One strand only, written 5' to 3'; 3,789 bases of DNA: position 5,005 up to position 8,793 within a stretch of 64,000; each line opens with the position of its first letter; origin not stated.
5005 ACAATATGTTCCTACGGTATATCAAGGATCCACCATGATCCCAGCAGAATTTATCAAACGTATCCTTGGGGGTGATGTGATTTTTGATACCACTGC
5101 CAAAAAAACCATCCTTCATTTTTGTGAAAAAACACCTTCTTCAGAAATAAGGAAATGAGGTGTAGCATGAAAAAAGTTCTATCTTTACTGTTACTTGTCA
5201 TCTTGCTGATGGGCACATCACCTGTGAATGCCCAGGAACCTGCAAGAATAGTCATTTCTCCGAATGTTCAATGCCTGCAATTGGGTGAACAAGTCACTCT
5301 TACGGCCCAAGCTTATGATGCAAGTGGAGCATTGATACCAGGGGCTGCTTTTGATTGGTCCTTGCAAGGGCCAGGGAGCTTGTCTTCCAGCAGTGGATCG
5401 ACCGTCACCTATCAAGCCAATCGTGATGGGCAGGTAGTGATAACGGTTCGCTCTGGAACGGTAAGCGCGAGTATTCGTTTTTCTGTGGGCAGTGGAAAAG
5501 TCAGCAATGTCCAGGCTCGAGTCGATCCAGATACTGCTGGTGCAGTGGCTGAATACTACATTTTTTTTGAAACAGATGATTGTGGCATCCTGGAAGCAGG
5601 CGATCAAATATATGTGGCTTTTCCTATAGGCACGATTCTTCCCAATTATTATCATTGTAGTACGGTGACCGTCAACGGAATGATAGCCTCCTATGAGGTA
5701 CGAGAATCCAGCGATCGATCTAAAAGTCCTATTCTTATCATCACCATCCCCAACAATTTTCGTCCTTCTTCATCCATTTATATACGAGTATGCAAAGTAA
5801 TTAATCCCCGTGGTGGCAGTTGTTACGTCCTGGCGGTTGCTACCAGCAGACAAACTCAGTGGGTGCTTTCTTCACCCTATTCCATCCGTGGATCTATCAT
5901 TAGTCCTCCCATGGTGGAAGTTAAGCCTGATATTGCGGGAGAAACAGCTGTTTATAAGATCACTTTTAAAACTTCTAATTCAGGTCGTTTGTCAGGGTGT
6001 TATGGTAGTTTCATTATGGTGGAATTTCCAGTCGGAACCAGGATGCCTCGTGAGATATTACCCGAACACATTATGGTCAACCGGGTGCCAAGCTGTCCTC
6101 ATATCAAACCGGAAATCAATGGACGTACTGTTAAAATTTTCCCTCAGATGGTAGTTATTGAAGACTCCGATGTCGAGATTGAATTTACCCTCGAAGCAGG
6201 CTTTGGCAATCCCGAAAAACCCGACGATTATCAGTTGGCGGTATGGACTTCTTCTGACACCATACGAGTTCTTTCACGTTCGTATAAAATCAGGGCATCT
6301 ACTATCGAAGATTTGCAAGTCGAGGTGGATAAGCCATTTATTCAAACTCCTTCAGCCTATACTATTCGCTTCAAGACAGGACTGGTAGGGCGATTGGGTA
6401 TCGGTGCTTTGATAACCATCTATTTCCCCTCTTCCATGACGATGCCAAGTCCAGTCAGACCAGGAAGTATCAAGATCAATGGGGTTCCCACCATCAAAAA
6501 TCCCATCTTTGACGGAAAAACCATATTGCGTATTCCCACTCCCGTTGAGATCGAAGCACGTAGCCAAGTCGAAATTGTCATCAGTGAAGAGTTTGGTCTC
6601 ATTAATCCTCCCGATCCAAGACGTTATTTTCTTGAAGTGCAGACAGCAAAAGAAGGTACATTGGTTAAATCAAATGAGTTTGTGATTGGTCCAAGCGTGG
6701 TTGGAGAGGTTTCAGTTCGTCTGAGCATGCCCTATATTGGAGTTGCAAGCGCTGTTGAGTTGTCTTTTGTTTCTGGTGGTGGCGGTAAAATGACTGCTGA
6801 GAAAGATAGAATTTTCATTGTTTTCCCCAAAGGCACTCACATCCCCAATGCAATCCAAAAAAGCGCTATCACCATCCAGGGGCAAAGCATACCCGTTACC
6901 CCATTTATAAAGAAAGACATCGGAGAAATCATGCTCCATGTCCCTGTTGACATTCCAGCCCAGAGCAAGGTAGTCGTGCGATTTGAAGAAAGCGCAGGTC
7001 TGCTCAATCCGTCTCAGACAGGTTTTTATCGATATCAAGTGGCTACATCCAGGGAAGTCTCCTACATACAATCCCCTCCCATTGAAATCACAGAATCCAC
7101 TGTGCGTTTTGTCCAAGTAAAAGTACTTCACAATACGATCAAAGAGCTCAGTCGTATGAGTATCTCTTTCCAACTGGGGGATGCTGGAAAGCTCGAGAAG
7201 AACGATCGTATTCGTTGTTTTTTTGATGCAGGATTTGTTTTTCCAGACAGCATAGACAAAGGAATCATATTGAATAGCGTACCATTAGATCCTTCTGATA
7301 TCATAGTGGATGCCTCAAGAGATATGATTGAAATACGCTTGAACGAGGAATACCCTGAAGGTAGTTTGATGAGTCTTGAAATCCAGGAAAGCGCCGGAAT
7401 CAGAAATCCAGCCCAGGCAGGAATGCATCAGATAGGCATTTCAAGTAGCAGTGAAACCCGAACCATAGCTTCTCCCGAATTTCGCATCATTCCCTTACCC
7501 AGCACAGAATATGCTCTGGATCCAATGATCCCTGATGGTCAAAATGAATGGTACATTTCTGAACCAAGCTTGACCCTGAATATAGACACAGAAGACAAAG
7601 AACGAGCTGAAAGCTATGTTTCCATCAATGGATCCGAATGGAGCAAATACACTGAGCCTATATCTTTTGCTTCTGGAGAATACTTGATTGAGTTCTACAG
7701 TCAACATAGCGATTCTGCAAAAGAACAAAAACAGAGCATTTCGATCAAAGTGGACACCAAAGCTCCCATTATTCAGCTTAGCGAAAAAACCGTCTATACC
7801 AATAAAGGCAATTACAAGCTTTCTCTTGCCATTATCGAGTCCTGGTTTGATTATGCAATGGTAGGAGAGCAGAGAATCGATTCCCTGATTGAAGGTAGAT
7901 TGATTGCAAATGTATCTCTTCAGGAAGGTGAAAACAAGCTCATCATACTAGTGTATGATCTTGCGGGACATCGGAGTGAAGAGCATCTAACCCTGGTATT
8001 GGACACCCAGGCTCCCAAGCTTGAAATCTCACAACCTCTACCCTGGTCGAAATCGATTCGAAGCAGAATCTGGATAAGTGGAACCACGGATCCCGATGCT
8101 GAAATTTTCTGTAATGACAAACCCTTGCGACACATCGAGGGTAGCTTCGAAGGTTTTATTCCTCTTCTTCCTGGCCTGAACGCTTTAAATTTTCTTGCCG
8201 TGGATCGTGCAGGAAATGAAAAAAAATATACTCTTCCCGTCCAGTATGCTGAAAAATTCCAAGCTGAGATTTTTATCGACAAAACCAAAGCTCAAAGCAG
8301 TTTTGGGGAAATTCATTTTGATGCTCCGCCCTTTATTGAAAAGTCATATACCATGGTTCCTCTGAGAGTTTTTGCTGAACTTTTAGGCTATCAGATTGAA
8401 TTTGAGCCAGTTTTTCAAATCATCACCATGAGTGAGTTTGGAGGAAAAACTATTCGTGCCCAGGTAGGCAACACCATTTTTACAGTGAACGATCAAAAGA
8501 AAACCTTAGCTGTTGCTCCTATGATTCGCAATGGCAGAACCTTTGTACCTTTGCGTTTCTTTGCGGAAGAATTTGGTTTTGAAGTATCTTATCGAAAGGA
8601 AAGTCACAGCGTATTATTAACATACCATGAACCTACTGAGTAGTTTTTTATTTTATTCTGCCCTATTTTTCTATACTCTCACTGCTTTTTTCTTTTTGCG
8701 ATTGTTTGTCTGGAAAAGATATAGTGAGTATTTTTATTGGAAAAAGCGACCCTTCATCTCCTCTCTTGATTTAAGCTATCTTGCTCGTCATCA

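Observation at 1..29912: About 30-kb co-directional island: ECF sigma/anti-sigma pair plus four giant secreted multi-module proteins sharing a wall-binding cassette, a GT2 and an AAA ATPase — candidate undescribed surface-layer or surface-fibre system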

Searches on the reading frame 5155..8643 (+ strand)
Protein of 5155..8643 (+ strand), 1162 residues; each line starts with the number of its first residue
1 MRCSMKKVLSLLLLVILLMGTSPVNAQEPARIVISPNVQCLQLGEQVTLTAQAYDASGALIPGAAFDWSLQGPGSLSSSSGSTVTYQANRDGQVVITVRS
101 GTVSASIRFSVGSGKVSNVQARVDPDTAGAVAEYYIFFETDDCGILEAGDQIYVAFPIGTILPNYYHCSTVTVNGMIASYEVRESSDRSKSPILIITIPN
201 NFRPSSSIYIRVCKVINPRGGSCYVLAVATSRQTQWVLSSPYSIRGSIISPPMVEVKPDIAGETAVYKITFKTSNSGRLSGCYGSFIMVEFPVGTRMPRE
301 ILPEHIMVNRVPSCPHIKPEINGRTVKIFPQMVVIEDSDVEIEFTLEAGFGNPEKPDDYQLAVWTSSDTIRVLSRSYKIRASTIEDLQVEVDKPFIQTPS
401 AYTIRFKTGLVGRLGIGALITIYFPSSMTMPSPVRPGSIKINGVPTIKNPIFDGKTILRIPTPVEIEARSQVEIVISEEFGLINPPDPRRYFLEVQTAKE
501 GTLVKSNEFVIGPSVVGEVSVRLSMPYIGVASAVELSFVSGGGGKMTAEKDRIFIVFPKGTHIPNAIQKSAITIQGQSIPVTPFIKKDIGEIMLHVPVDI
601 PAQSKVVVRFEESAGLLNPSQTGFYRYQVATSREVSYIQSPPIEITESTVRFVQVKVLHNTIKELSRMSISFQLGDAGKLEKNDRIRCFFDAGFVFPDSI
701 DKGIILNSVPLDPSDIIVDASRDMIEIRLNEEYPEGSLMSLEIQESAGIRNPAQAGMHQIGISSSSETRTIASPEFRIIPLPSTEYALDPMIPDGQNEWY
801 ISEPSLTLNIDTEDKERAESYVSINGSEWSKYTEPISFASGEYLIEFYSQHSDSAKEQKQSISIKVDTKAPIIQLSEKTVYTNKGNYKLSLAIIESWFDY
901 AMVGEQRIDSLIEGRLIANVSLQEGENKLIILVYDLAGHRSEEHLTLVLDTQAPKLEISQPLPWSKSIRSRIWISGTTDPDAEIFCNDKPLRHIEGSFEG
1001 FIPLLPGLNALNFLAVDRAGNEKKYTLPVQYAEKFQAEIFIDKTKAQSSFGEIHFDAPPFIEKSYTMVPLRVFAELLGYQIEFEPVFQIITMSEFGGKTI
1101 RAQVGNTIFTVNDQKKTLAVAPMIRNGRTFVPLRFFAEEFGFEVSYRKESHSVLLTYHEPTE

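Call 3: search_protein_families(library=pfam, proteins=[window:5155-8643:+], max_evalue=0.01)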
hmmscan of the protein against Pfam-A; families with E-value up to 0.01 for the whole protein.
window:5155-8643:+ (1162 aa): 5 families
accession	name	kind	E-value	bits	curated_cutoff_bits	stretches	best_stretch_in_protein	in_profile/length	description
PF07833.16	Cu_amine_oxidN1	-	5.7e-29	100.7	24.2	1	1052-1154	6-107/108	Copper amine oxidase N-terminal domain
PF09136.16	Glucodextran_B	-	2.8e-08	34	27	1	954-1030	1-80/83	Glucodextranase, domain B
PF02369.22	Big_1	-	0.00027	21.4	34.9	1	45-121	17-90/93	Bacterial Ig-like domain (group 1)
PF19077.6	Big_13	-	0.0028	18.6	27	0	919-951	69-102/102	Bacterial Ig-like domain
PF17786.7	Mannosidase_ig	-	0.0039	18.1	23.4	0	452-509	26-84/91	Mannosidase Ig/CBM-like domain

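Call 15: search_solved_structures(query=window:5155-8643:+, max_evalue=0.1)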
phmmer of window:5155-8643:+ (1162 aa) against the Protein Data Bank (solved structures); distinct sequences matched with E-value up to 0.1: 0.

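Call 23: search_protein_families(library=ncbifam, proteins=[window:5155-8643:+], max_evalue=0.01)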
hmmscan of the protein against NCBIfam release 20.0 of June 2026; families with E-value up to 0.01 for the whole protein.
window:5155-8643:+ (1162 aa): 1 family
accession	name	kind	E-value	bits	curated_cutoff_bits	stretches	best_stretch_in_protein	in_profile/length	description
NF047446.1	barrel_OmpL47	domain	7.8e-05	23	40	0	819-850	20-52/68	OmpL47-type beta-barrel domain-containing protein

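Call 26: find_related_loci(query=A1, collection=genome_contigs, flank=10000)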
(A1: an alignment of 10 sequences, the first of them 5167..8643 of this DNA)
Query A1 (1158 aa) in genome_contigs; peptide patterns used: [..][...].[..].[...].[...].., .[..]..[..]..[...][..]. (x = any residue, [..] = any of these).
441 stretches matched a pattern; 369 encode a relative of the query (tblastn E <= 1e-3); the best 80 are kept; 79 distinct loci.
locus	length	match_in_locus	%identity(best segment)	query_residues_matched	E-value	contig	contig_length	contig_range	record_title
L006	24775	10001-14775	48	26-1155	0e+0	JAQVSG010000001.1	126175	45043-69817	MAG: Caldisericia bacterium isolate STF1_269 NODE_178_length_126175_cov_6.257331_Sandtown_F1, whole genome shotgun seque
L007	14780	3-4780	47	1-1155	0e+0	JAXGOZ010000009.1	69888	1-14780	MAG: Caldisericia bacterium isolate AnMBR.bin291 bin291_9, whole genome shotgun sequence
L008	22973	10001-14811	47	1-1155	0e+0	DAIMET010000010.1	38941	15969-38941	MAG TPA_asm: Calditrichota bacterium isolate CTOTU18381 NODE_670_length_38941_cov_9.663504, whole genome shotgun sequenc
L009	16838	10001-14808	47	5-1155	0e+0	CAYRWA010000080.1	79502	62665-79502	MAG TPA_asm: uncultured Caldisericota bacterium isolate SRP067234_co1_319 genome assembly, contig: k99_625910, whole gen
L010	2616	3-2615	78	1-1155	0e+0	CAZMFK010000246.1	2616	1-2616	MAG TPA_asm: uncultured Caldisericota bacterium isolate SRP241326_co1_77 genome assembly, contig: NODE_42027_length_2616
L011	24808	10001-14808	46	5-1155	0e+0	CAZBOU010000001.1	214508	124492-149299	MAG TPA_asm: uncultured Caldisericota bacterium isolate SRP241341_co1_202 genome assembly, contig: NODE_49_length_214508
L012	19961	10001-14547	65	1-1155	0e+0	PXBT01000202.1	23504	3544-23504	MAG: Caldiserica bacterium isolate T3Sed10_260 T3-Sed10-C3579, whole genome shotgun sequence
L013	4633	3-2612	48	76-1155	0e+0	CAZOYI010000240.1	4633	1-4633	MAG TPA_asm: uncultured Caldisericota bacterium isolate SRP067234_co1_130 genome assembly, contig: k99_1090799, whole ge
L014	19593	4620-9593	47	7-1155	0e+0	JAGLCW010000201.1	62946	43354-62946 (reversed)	MAG: Caldisericia bacterium isolate SW_4_17 ROV167.bin.17.fa_201, whole genome shotgun sequence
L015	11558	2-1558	60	639-1157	0e+0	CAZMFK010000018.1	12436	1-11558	MAG TPA_asm: uncultured Caldisericota bacterium isolate SRP241326_co1_77 genome assembly, contig: NODE_6946_length_12436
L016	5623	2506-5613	28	100-1153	2e-105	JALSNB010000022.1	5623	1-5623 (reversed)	MAG: Caldisericaceae bacterium isolate 356-284_maxbin2_scaf2bin.171 356-284_scaffold_11013_c1, whole genome shotgun sequ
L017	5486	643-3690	29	107-1155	6e-104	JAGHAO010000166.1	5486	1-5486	MAG: Caldisericaceae bacterium isolate AUK232 PB_MBMC_186_c_000000000150, whole genome shotgun sequence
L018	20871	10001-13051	28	100-1155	6e-103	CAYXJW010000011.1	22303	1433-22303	MAG TPA_asm: uncultured Caldisericales bacterium isolate binchicken_co219_22 genome assembly, contig: k141_1152584, whol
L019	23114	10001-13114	28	91-1153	4e-101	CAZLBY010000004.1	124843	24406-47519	MAG TPA_asm: uncultured Caldisericales bacterium isolate SRP178699_co1_332 genome assembly, contig: NODE_65_length_12484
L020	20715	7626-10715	28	100-1153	9e-107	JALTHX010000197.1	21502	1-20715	MAG: Caldisericaceae bacterium isolate S016_metabat2_scaf2bin.137 S016_NODE_505_length_21502_cov_7.861895, whole genome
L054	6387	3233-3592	40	1050-1155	2e-18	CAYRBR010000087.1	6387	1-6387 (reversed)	MAG TPA_asm: uncultured Caldisericota bacterium isolate binchicken_co42_481 genome assembly, contig: NODE_23001_length_6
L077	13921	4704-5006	36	1050-1151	4e-15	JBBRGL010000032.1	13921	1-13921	MAG: Peptostreptococcales bacterium isolate Co_metawrap_2623 Cmw_2623_k141_26745570_length_13921_cov_8.0000, whole genom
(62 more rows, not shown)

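Call 51: predict_structure(alignment_id=A2)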
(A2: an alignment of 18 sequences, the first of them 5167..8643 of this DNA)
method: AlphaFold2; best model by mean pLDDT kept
length: 1158 residues; sequences in the alignment: 18
mean_pLDDT: 78.4   pTM: 0.30
mean pLDDT of the five models: 78.4, 77.7, 76.5, 75.4, 74.2
residues with pLDDT >= 90: 131; 70-90: 787; 50-70: 181; < 50: 59
segments of 3 or more residues with pLDDT < 50: 1-25, 35-42, 66-76, 86-88, 107-109
pLDDT, mean of each block of 10 residues (from residue 1): 42 36 47 51 59 61 48 48 52 62 54 84 79 79 84 83 71 82 67 84 87 80 84 84 80 82 86 57 88 84 81 69 80 81 87 88 80 76 86 86 79 86 76 82 71 84 87 85 85 77 80 84 79 82 85 86 80 65 73 83 88 82 87 82 73 82 88 76 88 86 86 85 86 87 85 86 75 79 87 86 84 85 89 89 83 85 81 76 72 68 64 75 81 81 83 84 80 87 82 82 82 87 82 86 81 84 81 73 80 75 83 82 85 81 85 68
secondary structure, 60 per line:
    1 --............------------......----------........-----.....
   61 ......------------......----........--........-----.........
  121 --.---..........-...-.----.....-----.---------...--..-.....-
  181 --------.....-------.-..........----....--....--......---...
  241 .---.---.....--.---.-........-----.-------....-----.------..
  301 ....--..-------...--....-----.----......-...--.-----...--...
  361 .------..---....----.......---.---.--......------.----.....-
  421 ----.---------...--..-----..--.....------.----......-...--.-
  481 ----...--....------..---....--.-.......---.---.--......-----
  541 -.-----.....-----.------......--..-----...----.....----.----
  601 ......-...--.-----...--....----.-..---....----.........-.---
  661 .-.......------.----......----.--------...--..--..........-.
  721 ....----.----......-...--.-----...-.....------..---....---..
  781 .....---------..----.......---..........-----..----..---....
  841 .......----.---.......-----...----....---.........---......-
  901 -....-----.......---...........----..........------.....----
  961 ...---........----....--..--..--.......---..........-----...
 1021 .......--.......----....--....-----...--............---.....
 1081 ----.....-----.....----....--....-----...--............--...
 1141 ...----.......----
elements in order (helices of 4 or more, strands of 3 or more residues): H3-14 E27-32 E43-50 E56-66 E79-84 E89-96 E99-106 E112-120 E127-136 E147-151 E167-169 E175-179 E189-193 E203-212 E217-220 E223-226 E229-234 E238-241 E249-253 E262-269 E283-286 E302-304 E316-318 E321-324 E335-340 E353-355 E358-361 E373-376 E381-387 E398-403 E415-419 E435-437 E451-455 E467-472 E485-487 E490-493 E505-508 E513-519 E530-535 E548-552 E568-570 E580-582 E587-591 E601-606 E619-621 E624-627 E639-642 E647-655 E663-669 E681-686 E700-702 E712-715 E720-724 E734-739 E752-754 E756-760 E772-775 E779-785 E801-807 E814-820 E837-847 E856-862 E868-870 E875-878 E882-890 E894-899 E902-905 E911-917 E921-931 E936-945 E952-956 E961-963 E967-974 E979-982 E993-999 E1003-1012 E1018-1027 E1030-1036 E1041-1044 E1047-1050 E1056-1058 E1061-1065 H1066-1072 E1076-1080 E1085-1089 E1095-1099 E1104-1107 E1110-1113 E1119-1121 E1124-1128 H1129-1135 E1138-1143 E1148-1154

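Call 54: fold_search(model_id=the predicted structure, library=pdb)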
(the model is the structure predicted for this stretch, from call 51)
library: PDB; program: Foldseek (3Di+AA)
matches with E <= 10: 1734; with E <= 0.001: 310
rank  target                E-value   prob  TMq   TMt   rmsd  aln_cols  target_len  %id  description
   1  9ijj_4G               2.3e-17  1.00  0.11  0.05  63.3      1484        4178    9  In situ structure of the central apparatus in mouse sperm axoneme. (released 2025-06-04)
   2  9ijj_4H               4.9e-17  1.00  0.10  0.05  63.4      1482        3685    9  In situ structure of the central apparatus in mouse sperm axoneme. (released 2025-06-04)
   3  9ijj_4I               5.2e-17  1.00  0.11  0.06  88.5      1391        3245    9  In situ structure of the central apparatus in mouse sperm axoneme. (released 2025-06-04)
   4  9ijj_O                3.3e-16  1.00  0.11  0.10  88.5      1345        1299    9  In situ structure of the central apparatus in mouse sperm axoneme. (released 2025-06-04)
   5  9hcj_10               7.4e-16  1.00  0.12  0.09  78.6      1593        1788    9  D. discoideum nuclear pore complex (released 2024-12-25)
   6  7sqc_O0               3.8e-15  1.00  0.11  0.11  52.3      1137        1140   10  Ciliary C1 central pair apparatus isolated from Chlamydomonas reinhardtii (released 2022-04-13)
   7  9ijj_C                2.6e-14  1.00  0.12  0.14  47.6      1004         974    9  In situ structure of the central apparatus in mouse sperm axoneme. (released 2025-06-04)
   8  9flp_A                1.3e-13  1.00  0.14  0.16  98.1      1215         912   10  CryoEM structure of the neck (1403-2314) in the grappling hook protein A (GhpA) in the bacterium Aureispira sp. CCB-QB (released 2024-10-16)
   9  9b4h_A                2.9e-13  1.00  0.14  0.10  54.5      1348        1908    9  Chlamydomonas reinhardtii mastigoneme filament (released 2024-04-10)
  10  9ijj_4A               4.0e-13  1.00  0.08  0.06  56.0      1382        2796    8  In situ structure of the central apparatus in mouse sperm axoneme. (released 2025-06-04)
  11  8c8m_A                4.3e-13  1.00  0.14  0.12  36.1      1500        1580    8  In vitro structure of the Nitrosopumilus maritimus S-layer - Composite map between two and six-fold symmetrised (released 2024-04-10)
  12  8wa2_D                6.8e-13  1.00  0.13  0.11  57.2      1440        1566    9  cryo-EM structure of native mastigonemes isolated from Chlamydomonas reinhardtii at 3.0 angstrom resolution (released 2024-04-10)
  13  9ijj_4J               8.1e-13  1.00  0.13  0.17  40.5       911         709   10  In situ structure of the central apparatus in mouse sperm axoneme. (released 2025-06-04)
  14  8b0g_A                1.2e-12  1.00  0.13  0.12  53.3       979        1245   11  2C9, C5b9-CD59 structure (released 2023-02-22)
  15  8beg_A                2.6e-12  1.00  0.17  0.27  24.6       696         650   10  Structure of Ig-like domains from PrgB (released 2022-11-30)
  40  9u62_E                4.2e-10  1.00  0.12  0.10  46.9      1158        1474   11  AP pathways C3 convertase C3bBbP and C3 complex (released 2026-01-14)
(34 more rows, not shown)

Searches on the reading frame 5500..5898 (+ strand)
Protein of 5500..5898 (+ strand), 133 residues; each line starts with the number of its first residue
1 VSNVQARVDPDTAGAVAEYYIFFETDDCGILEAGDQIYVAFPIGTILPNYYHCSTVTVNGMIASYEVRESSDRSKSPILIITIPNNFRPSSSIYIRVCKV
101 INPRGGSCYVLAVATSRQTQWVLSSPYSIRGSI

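Call 105: search_solved_structures(query=A5, max_evalue=1)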
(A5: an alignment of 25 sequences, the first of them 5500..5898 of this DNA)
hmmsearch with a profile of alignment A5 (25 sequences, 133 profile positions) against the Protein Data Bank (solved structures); distinct sequences matched with E-value up to 1: 3.
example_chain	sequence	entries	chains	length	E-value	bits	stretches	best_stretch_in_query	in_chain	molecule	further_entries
6d2y_A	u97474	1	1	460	0.16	15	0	56-92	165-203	PbSGBP-B lipoprotein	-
8jze_d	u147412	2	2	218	0.42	13.7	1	30-78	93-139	Photosystem I PsaD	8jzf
8w0n_A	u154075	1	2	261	0.43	13.6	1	33-107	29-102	IRED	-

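Call 106: search_protein_families(library=pfam, alignment_id=A5, max_evalue=0.1)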
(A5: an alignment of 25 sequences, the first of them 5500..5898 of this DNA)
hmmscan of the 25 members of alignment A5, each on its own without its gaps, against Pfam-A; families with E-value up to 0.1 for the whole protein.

A. member 1, window:5500-5898:+ (133 aa): 0 families

B. families by the number of members that match (of 25 scanned): 11 families
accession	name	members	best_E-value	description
PF10989.13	DUF2808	7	0.00022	Protein of unknown function (DUF2808)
PF01833.30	TIG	2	0.064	IPT/TIG domain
PF13753.12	SWM_repeat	1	0.0034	Putative flagellar system-associated repeat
PF00263.26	Secretin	1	0.0037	Bacterial type II and III secretion system protein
PF17786.7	Mannosidase_ig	1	0.012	Mannosidase Ig/CBM-like domain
PF18612.7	Bac_A_amyl_C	1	0.02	Bacterial Alpha amylase C-terminal domain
PF07305.17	DUF1454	1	0.026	Protein of unknown function (DUF1454)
PF17547.7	DUF5462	1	0.036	Family of unknown function (DUF5462)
PF00635.32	Motile_Sperm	1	0.038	MSP (Major sperm protein) domain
PF20579.4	LapA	1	0.046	LapA domain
PF13205.12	Big_5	1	0.076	Bacterial Ig-like domain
